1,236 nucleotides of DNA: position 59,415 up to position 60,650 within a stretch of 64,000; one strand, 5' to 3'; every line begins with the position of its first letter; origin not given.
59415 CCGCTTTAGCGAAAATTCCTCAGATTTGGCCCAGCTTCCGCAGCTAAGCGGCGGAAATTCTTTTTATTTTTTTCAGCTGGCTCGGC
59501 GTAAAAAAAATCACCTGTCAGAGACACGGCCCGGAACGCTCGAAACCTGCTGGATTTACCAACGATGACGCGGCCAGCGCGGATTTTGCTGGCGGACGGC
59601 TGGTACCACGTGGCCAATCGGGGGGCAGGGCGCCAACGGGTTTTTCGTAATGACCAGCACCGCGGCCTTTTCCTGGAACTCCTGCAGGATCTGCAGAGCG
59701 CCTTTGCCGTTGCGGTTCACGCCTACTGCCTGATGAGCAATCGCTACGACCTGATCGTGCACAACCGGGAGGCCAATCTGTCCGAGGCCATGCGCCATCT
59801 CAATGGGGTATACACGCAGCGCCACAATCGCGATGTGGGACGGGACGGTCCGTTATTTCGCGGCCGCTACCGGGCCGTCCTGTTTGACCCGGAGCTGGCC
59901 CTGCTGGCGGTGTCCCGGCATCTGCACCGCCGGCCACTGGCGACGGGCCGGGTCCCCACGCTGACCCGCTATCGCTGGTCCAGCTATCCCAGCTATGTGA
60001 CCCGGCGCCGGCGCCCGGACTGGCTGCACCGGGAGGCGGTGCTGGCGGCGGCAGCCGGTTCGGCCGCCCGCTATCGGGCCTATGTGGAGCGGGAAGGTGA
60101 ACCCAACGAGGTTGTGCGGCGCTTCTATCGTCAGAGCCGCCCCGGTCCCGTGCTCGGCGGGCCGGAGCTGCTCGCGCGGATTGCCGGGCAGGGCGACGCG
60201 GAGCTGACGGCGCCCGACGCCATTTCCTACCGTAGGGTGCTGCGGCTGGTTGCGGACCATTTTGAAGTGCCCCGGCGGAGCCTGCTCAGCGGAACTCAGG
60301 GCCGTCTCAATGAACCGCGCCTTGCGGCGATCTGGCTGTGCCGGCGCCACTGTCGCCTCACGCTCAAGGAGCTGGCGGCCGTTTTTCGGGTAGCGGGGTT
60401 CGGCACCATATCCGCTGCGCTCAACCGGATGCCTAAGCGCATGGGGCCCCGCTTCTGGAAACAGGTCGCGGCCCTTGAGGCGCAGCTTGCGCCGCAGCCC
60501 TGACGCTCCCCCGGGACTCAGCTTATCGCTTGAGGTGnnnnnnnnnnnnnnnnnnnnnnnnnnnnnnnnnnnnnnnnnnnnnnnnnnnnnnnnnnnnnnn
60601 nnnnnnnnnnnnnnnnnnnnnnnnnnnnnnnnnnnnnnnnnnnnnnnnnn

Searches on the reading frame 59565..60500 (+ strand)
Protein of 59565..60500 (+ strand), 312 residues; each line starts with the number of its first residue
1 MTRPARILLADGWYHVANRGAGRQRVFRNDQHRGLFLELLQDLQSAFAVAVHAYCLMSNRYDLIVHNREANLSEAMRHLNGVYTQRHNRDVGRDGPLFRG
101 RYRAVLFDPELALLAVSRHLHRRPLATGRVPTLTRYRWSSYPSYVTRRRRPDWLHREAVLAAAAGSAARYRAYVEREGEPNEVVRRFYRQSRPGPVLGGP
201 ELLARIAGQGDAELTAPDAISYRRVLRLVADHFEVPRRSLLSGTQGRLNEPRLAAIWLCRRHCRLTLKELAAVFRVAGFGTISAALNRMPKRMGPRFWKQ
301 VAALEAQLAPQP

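Call 16: search_protein_families(library=pfam, proteins=[window:59565-60500:+])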
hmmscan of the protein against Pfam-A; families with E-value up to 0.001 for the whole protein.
window:59565-60500:+ (312 aa): 2 families
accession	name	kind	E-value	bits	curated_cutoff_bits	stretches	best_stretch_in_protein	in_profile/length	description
PF08299.17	Bac_DnaA_C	-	1e-05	25.9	31.5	1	224-284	3-64/69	Bacterial dnaA protein helix-turn-helix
PF01797.21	Y1_Tnp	-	0.00014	22.4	23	1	13-91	6-84/121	Transposase IS200 like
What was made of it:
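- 59565..60503 (+): Divergent gene: a TIRYT-type Y1 transposase homologue with a C-terminal DnaA domain IV helix-turn-helix. Its HUH motif is replaced by R-Y-D. Pfam gives Bac_DnaA_C E 1e-5 and Y1_Tnp 22.4 bits, just under the 23-bit cut-off (call 16).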

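Call 17: find_homologous_proteins(query=window:59565-60500:+, max_evalue=1e-10)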
Query window:59565-60500:+ (312 aa): 498 proteins with E <= 1e-10 among 8000 candidates; the best 120 are listed.
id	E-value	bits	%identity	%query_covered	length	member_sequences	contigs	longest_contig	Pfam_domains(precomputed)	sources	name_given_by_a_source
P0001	3.5e-205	698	100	100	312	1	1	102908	PF08299.18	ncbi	ncbi:MAG: transposase [Pseudomonadota bacterium]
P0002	1.6e-173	594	85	99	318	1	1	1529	PF08299.18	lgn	-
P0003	3.9e-123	429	64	99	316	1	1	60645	PF08299.18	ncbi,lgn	-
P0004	1.4e-121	424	64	99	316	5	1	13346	PF08299.18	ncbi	ncbi:MAG: hypothetical protein AAF736_06330 [Pseudomonadota bacterium]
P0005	1.4e-118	414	61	100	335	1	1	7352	PF08299.18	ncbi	-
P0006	1.8e-117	410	60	99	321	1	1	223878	PF08299.18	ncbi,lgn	ncbi:MAG: helix-turn-helix domain-containing protein [Lysobacterales bacterium]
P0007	3.0e-115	403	61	100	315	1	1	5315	PF08299.18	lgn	-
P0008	3.0e-114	400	60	96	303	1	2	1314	PF08299.18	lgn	-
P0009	9.0e-114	398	60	99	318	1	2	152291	PF08299.18,PF01797.22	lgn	-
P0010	4.3e-113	396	57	99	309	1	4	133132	PF08299.18,PF01797.22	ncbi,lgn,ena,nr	ncbi:MAG: transposase [Xanthomonadales bacterium]|nr:transposase [Xanthomonadales bacterium]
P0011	3.5e-111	390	59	99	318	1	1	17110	PF08299.18,PF01797.22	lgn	-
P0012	7.7e-108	379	56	99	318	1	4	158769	PF08299.18,PF01797.22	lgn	-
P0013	9.0e-108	378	57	100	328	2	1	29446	PF08299.18,PF01797.22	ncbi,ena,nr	ncbi:MAG: transposase [Xanthomonadales bacterium]|nr:transposase [Xanthomonadales bacterium]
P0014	9.5e-105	368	55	99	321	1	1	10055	PF08299.18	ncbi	ncbi:MAG: transposase [Pseudomonadota bacterium]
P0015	8.9e-103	362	56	99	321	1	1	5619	PF08299.18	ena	-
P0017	4.9e-93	330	55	94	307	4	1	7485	PF08299.18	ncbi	-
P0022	1.2e-68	250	42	94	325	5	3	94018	PF08299.18,PF01797.22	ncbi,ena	-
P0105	3.1e-56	209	39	92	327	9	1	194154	PF08299.18,PF01797.22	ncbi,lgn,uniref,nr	ncbi:DnaA-like protein [Pleionea mediterranea]|uniref:DnaA-like protein n=1 Tax=Pleionea mediterrane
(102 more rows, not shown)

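Call 18: find_encoding_contigs(protein=P0004, flank=6000, max_places=2)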
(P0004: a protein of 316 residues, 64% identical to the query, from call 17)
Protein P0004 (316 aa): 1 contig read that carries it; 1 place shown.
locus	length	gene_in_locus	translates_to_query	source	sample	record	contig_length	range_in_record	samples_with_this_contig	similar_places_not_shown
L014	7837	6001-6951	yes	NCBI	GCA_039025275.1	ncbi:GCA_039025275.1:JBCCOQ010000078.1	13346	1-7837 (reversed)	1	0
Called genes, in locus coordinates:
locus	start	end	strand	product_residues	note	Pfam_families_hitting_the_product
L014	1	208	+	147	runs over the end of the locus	-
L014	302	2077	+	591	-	PF05960:DUF885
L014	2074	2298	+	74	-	-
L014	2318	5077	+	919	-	PF03710:GlnE, PF08335:GlnD_UR_UTase, PF03710:GlnE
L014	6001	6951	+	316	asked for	PF08299:Bac_DnaA_C (weak)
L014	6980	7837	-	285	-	PF01266:DAO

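Call 19: find_encoding_contigs(protein=P0006, flank=6000, max_places=2)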
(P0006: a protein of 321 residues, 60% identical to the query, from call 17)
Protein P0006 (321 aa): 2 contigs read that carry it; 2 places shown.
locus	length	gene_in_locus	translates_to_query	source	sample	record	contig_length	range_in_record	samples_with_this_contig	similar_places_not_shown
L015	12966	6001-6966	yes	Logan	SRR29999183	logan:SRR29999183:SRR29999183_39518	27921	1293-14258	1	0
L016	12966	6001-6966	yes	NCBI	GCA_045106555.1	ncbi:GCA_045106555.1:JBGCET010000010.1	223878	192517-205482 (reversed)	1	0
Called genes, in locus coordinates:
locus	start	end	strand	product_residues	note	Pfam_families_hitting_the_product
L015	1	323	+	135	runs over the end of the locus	-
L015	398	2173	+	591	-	PF05960:DUF885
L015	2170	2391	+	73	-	-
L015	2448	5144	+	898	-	PF03710:GlnE, PF08335:GlnD_UR_UTase, PF03710:GlnE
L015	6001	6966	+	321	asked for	PF08299:Bac_DnaA_C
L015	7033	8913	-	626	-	PF05430:Methyltransf_30, PF01266:DAO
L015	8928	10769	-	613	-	-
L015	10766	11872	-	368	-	PF06258:Mito_fiss_Elm1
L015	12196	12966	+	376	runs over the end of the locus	PF13439:Glyco_transf_4, PF13579:Glyco_trans_4_4, PF20706:GT4-conflict (weak), PF00534:Glycos_transf_1, PF13692:Glyco_trans_1_4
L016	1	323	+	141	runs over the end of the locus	-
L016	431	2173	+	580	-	PF05960:DUF885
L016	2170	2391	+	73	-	-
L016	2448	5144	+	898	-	PF03710:GlnE, PF08335:GlnD_UR_UTase, PF03710:GlnE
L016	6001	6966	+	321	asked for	PF08299:Bac_DnaA_C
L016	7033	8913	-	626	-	PF05430:Methyltransf_30, PF01266:DAO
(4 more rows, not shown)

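Call 20: find_encoding_contigs(protein=P0009, flank=6000, max_places=2)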
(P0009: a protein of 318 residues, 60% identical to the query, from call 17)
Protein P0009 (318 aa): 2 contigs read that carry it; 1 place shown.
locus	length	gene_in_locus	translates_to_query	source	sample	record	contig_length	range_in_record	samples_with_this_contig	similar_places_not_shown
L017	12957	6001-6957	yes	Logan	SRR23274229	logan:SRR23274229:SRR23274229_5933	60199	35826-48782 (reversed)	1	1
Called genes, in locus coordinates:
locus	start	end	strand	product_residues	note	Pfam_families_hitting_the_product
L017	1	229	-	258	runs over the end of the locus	PF00106:adh_short, PF13561:adh_short_C2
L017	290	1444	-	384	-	PF01979:Amidohydro_1, PF07969:Amidohydro_3 (weak)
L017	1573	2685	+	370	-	PF01513:NAD_kinase, PF20143:NAD_kinase_C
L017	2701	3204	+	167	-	-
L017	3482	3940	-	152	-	PF01047:MarR (weak), PF12802:MarR_2 (weak), PF13404:HTH_AsnC-type, PF13412:HTH_24, PF13545:HTH_Crp_2 (weak), PF01037:AsnC_trans_reg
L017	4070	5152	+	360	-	PF13669:Glyoxalase_4 (faint), PF14696:Glyoxalase_5, PF00903:Glyoxalase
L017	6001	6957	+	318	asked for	PF01797:Y1_Tnp, PF08299:Bac_DnaA_C (weak)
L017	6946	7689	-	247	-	-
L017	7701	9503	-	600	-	PF02743:dCache_1, PF00990:GGDEF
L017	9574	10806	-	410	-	PF00266:Aminotran_5, PF00155:Aminotran_1_2 (weak), PF00266:Aminotran_5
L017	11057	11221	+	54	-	-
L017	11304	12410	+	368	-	PF00266:Aminotran_5, PF22580:KYNU_C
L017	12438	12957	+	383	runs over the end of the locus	PF18027:Pepdidase_M14_N, PF00246:Peptidase_M14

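Call 21: find_encoding_contigs(protein=P0010, flank=6000, max_places=2)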
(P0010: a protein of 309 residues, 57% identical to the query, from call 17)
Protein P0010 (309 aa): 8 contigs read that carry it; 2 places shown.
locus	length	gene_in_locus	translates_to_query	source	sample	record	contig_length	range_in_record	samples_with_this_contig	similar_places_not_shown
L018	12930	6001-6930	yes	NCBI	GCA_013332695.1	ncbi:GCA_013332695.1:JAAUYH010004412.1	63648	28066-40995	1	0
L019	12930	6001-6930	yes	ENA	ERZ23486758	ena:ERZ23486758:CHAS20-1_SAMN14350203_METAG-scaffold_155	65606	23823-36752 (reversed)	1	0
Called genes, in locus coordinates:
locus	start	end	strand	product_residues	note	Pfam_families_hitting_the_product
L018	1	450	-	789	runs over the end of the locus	PF00069:Pkinase, PF01636:APH (weak), PF07714:PK_Tyr_Ser-Thr, PF03109:ABC1 (weak), PF24885:TPR_NPHP3, PF13374:TPR_10 (weak), PF24885:TPR_NPHP3, PF13424:TPR_12, +11 more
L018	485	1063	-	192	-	PF07638:Sigma70_ECF, PF08281:Sigma70_r4_2, PF04545:Sigma70_r4 (weak)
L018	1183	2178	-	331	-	PF00583:Acetyltransf_1, PF13302:Acetyltransf_3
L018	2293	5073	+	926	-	PF03710:GlnE, PF08335:GlnD_UR_UTase, PF03710:GlnE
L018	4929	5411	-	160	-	-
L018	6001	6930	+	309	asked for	PF01797:Y1_Tnp (weak), PF08299:Bac_DnaA_C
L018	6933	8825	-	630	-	PF05430:Methyltransf_30, PF01266:DAO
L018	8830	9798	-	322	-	PF06258:Mito_fiss_Elm1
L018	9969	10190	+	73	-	PF10276:zf-CHCC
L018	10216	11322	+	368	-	PF13439:Glyco_transf_4, PF13579:Glyco_trans_4_4, PF20706:GT4-conflict (weak), PF00534:Glycos_transf_1, PF13692:Glyco_trans_1_4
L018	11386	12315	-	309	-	-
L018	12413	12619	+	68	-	-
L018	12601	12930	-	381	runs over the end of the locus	PF00657:Lipase_GDSL (weak), PF13472:Lipase_GDSL_2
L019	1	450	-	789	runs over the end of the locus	PF00069:Pkinase, PF01636:APH (weak), PF07714:PK_Tyr_Ser-Thr, PF03109:ABC1 (weak), PF24885:TPR_NPHP3, PF13374:TPR_10 (weak), PF24885:TPR_NPHP3, PF13424:TPR_12, +11 more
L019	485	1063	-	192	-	PF07638:Sigma70_ECF, PF08281:Sigma70_r4_2, PF04545:Sigma70_r4 (weak)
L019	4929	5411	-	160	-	-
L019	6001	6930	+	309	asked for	PF01797:Y1_Tnp (weak), PF08299:Bac_DnaA_C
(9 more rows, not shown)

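Call 23: find_encoding_contigs(protein=P0012, flank=6000, max_places=2)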
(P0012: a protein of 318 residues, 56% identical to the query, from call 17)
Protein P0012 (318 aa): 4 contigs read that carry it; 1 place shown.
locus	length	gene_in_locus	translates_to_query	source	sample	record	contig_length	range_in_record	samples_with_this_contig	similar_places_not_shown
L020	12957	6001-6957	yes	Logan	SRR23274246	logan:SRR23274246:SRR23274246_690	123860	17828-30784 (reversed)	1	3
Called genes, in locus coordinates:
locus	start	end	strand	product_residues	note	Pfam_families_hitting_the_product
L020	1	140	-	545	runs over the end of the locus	PF00501:AMP-binding, PF23562:AMP-binding_C_3 (weak)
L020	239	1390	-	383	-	PF07969:Amidohydro_3 (weak), PF01979:Amidohydro_1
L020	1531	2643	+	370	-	PF00781:DAGK_cat (faint), PF01513:NAD_kinase, PF20143:NAD_kinase_C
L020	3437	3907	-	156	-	PF01047:MarR (weak), PF12802:MarR_2 (weak), PF13404:HTH_AsnC-type, PF13412:HTH_24, PF13545:HTH_Crp_2 (weak), PF01037:AsnC_trans_reg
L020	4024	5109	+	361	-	PF13669:Glyoxalase_4 (faint), PF14696:Glyoxalase_5, PF00903:Glyoxalase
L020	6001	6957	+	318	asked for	PF01797:Y1_Tnp (weak), PF08299:Bac_DnaA_C (weak)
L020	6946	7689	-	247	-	PF13469:Sulfotransfer_3 (weak)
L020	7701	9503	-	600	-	PF02743:dCache_1, PF00990:GGDEF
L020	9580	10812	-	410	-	PF00266:Aminotran_5, PF01041:DegT_DnrJ_EryC1 (weak), PF00155:Aminotran_1_2, PF00266:Aminotran_5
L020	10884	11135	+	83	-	-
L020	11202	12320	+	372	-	PF00266:Aminotran_5, PF00155:Aminotran_1_2 (faint), PF22580:KYNU_C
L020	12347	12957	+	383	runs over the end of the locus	PF18027:Pepdidase_M14_N, PF00246:Peptidase_M14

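Call 24: find_encoding_contigs(protein=P0013, flank=6000, max_places=1)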
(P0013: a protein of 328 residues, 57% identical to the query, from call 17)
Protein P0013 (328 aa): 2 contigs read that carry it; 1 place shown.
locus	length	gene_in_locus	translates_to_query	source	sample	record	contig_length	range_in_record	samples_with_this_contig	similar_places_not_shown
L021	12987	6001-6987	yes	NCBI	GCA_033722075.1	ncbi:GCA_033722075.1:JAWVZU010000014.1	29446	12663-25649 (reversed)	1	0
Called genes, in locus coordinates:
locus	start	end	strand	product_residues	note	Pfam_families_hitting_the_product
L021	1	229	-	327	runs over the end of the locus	PF00291:PALP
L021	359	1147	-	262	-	PF01988:VIT1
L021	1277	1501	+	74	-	-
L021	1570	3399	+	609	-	PF00364:Biotin_lipoyl, PF25917:BSH_RND (faint), PF25984:BSH_YknX (faint), PF01134:GIDA (weak), PF07992:Pyr_redox_2, PF12831:FAD_oxidored, PF00070:Pyr_redox, PF02852:Pyr_redox_dim, +4 more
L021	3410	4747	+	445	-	PF10967:DUF2769, PF00111:Fer2, PF00211:Guanylate_cyc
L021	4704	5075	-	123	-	PF07366:SnoaL, PF12680:SnoaL_2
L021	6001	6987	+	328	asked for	PF01797:Y1_Tnp (weak), PF08299:Bac_DnaA_C (faint)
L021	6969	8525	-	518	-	PF02789:Peptidase_M17_N, PF00883:Peptidase_M17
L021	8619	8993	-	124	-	PF04430:DUF498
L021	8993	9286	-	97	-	PF01985:CRS1_YhbY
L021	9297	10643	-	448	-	PF00089:Trypsin, PF13365:Trypsin_2, PF00595:PDZ, PF13180:PDZ_2, PF17820:PDZ_6 (weak), PF00595:PDZ, PF17820:PDZ_6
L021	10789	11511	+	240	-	PF00106:adh_short, PF01370:Epimerase (weak), PF08659:KR, PF13561:adh_short_C2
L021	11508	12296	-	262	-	PF01479:S4, PF00849:PseudoU_synth_2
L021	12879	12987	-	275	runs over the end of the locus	PF02616:SMC_ScpA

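Call 25: find_encoding_contigs(protein=P0022, flank=6000, max_places=2)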
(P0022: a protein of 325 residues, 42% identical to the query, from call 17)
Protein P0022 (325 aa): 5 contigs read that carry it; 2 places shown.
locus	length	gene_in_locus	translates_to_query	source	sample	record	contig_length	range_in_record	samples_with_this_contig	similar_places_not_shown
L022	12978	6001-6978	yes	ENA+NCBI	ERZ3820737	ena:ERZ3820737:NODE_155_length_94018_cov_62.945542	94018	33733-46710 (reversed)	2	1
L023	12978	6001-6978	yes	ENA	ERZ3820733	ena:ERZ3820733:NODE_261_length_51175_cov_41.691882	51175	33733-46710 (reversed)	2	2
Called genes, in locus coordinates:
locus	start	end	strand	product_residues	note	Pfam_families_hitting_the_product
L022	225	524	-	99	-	PF05016:ParE_toxin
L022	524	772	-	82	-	PF03693:ParD_antitoxin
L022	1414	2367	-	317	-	PF12852:Cupin_6, PF00165:HTH_AraC (faint), PF12833:HTH_18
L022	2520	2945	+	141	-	PF07366:SnoaL, PF12680:SnoaL_2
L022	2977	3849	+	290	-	PF01370:Epimerase (faint), PF04321:RmlD_sub_bind (faint), PF13460:NAD_binding_10, PF05368:NmrA (weak)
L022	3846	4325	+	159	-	PF08592:Anthrone_oxy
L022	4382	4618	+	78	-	-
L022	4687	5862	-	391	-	PF13173:AAA_14, PF13635:DUF4143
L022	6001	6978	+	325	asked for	PF01797:Y1_Tnp, PF08299:Bac_DnaA_C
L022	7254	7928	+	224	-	-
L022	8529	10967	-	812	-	PF02689:Herpes_Helicase (faint), PF05970:PIF1, PF13245:AAA_19, PF13604:AAA_30, PF13538:UvrD_C_2 (faint), PF00570:HRDC, PF14493:HTH_40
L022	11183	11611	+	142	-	PF00383:dCMP_cyt_deam_1, PF14437:MafB19-deam, PF14439:Bd3614-deam (weak)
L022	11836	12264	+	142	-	PF00383:dCMP_cyt_deam_1, PF14437:MafB19-deam, PF14439:Bd3614-deam (weak)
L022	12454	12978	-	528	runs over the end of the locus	-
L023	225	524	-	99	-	PF05016:ParE_toxin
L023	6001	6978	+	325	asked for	PF01797:Y1_Tnp, PF08299:Bac_DnaA_C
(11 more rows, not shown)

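Call 26: find_encoding_contigs(protein=P0105, flank=6000, max_places=1)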
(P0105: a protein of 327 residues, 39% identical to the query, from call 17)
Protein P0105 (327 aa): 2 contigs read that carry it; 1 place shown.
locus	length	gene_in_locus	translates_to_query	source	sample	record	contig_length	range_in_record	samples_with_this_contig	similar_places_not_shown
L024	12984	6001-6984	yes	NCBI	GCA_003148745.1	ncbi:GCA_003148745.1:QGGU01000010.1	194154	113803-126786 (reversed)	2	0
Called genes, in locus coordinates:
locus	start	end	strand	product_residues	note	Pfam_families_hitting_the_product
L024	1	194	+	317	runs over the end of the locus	PF14390:DUF4420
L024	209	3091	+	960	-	PF10593:Z1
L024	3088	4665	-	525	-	PF00145:DNA_methylase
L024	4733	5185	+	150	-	PF03852:Vsr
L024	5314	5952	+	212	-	PF22016:DUF6933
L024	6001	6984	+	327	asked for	PF01797:Y1_Tnp, PF08299:Bac_DnaA_C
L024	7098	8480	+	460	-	-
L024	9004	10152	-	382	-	PF10282:Lactonase (faint), PF25174:Beta-prop_THOC3, PF21783:YNCE (weak)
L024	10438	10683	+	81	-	PF01797:Y1_Tnp (weak)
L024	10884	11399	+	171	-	-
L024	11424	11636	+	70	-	-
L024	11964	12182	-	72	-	-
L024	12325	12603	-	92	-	PF09650:PHA_gran_rgn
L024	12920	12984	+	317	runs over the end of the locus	PF23023:Anti-Pycsar_Apyc1, PF00753:Lactamase_B, PF12706:Lactamase_B_2 (weak)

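Call 38: find_encoding_contigs(protein=P0014, flank=5000, max_places=1)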
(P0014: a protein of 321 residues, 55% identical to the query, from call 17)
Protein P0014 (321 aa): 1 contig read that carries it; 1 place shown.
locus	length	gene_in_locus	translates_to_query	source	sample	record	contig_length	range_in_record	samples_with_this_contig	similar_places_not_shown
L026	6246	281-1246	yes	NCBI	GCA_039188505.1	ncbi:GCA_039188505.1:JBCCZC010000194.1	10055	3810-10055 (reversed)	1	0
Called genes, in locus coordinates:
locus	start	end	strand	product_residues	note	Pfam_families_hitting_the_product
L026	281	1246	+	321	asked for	PF08299:Bac_DnaA_C (weak)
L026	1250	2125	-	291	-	PF02678:Pirin, PF05726:Pirin_C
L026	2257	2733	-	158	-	PF04273:BLH_phosphatase, PF22784:PTP-SAK (weak)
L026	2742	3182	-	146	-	PF00472:RF-1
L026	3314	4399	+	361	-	PF00990:GGDEF, PF22335:Cas10-Cmr2_palm2 (weak)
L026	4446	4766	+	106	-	-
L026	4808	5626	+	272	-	PF01936:NYN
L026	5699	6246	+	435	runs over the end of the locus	PF04055:Radical_SAM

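Call 39: find_encoding_contigs(protein=P0011, flank=5000, max_places=1)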
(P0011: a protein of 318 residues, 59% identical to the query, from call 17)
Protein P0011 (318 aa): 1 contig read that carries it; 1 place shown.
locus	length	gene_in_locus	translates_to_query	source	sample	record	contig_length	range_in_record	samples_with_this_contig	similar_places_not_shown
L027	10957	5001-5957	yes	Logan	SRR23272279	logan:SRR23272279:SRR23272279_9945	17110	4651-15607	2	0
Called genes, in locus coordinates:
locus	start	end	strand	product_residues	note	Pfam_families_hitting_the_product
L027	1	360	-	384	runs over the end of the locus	PF07969:Amidohydro_3 (weak), PF01979:Amidohydro_1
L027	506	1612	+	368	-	PF01513:NAD_kinase, PF20143:NAD_kinase_C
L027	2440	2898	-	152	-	PF01047:MarR (weak), PF12802:MarR_2, PF13404:HTH_AsnC-type, PF13412:HTH_24, PF08279:HTH_11 (weak), PF09339:HTH_IclR (weak), PF13545:HTH_Crp_2 (weak), PF01037:AsnC_trans_reg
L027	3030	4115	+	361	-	PF13669:Glyoxalase_4 (faint), PF14696:Glyoxalase_5, PF00903:Glyoxalase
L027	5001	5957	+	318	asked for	PF01797:Y1_Tnp, PF08299:Bac_DnaA_C (weak)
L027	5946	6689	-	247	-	-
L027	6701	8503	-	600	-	PF02743:dCache_1 (weak), PF00990:GGDEF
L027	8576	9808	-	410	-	PF00266:Aminotran_5, PF00155:Aminotran_1_2, PF00266:Aminotran_5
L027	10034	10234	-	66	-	-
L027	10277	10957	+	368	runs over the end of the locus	PF00155:Aminotran_1_2 (faint), PF00266:Aminotran_5, PF22580:KYNU_C (weak)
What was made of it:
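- Stand-alone b copies lack an adjacent gene (calls 20, 23, 39).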

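Call 40: find_encoding_contigs(protein=P0005, flank=5000, max_places=1)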
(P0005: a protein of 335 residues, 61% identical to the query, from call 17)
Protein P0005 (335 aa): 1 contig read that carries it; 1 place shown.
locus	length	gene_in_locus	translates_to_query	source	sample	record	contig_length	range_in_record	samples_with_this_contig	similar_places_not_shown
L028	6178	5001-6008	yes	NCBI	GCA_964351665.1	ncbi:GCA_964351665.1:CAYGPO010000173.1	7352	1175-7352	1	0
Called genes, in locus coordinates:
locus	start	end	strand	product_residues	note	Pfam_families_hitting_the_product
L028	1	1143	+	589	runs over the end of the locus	PF05960:DUF885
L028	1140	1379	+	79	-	-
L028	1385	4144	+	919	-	PF03710:GlnE, PF03445:DUF294 (faint), PF08335:GlnD_UR_UTase, PF03710:GlnE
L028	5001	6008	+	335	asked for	PF08299:Bac_DnaA_C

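Call 65: find_encoding_contigs(protein=P0017, flank=6000, max_places=2)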
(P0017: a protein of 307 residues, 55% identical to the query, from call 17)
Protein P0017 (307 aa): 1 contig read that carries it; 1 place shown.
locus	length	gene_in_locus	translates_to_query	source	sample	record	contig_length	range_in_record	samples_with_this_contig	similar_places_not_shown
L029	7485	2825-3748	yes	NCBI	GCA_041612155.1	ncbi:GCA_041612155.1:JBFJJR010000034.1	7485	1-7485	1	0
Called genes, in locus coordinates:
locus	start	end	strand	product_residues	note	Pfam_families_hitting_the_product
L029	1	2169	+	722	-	?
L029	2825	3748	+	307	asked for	PF08299:Bac_DnaA_C (weak)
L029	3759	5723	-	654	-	PF05430:Methyltransf_30, PF01266:DAO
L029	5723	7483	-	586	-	?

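Call 76: search_solved_structures(query=A5, max_evalue=0.01, show_alignments=1)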
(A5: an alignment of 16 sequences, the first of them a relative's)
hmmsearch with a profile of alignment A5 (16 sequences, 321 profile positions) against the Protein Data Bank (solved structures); distinct sequences matched with E-value up to 0.01: 6.
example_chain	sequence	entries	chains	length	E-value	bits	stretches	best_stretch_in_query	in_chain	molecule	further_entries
2hcb_A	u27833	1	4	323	2.3e-13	53.4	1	221-311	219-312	Chromosomal replication initiator protein dnaA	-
1l8q_A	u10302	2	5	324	2.3e-13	53.4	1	221-311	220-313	Chromosomal replication initiator protein dnaA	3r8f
8btg_A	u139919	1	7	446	5.7e-10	42.3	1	223-318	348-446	Chromosomal replication initiator protein DnaA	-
3pvp_A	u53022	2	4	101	3e-08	36.6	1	227-319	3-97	Chromosomal replication initiator protein dnaA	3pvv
1j1v_A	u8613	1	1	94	4.7e-08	36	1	230-312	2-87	Chromosomal replication initiator protein dnaA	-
2z4r_A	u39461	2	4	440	0.0004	23.1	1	220-304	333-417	Chromosomal replication initiator protein dnaA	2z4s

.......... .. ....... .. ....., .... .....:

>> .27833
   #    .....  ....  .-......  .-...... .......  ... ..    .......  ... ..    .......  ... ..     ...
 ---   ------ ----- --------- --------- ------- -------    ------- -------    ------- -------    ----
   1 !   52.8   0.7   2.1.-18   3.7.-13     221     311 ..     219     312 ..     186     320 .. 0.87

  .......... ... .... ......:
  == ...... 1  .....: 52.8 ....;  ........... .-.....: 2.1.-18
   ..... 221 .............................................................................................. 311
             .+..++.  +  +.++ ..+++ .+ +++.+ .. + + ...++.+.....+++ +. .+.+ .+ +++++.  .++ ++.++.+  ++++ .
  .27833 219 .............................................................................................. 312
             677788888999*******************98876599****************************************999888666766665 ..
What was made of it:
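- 59565..60503 (+): A family profile hits solved DnaA domain IV structures at E 2e-13 (call 76).
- On TIRYT / Y1 HUH transposase (neighbour gene): A profile hits solved DnaA domain IV structures at E 2e-13 (call 76).
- The DnaA domain IV is retained (calls 16, 76).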
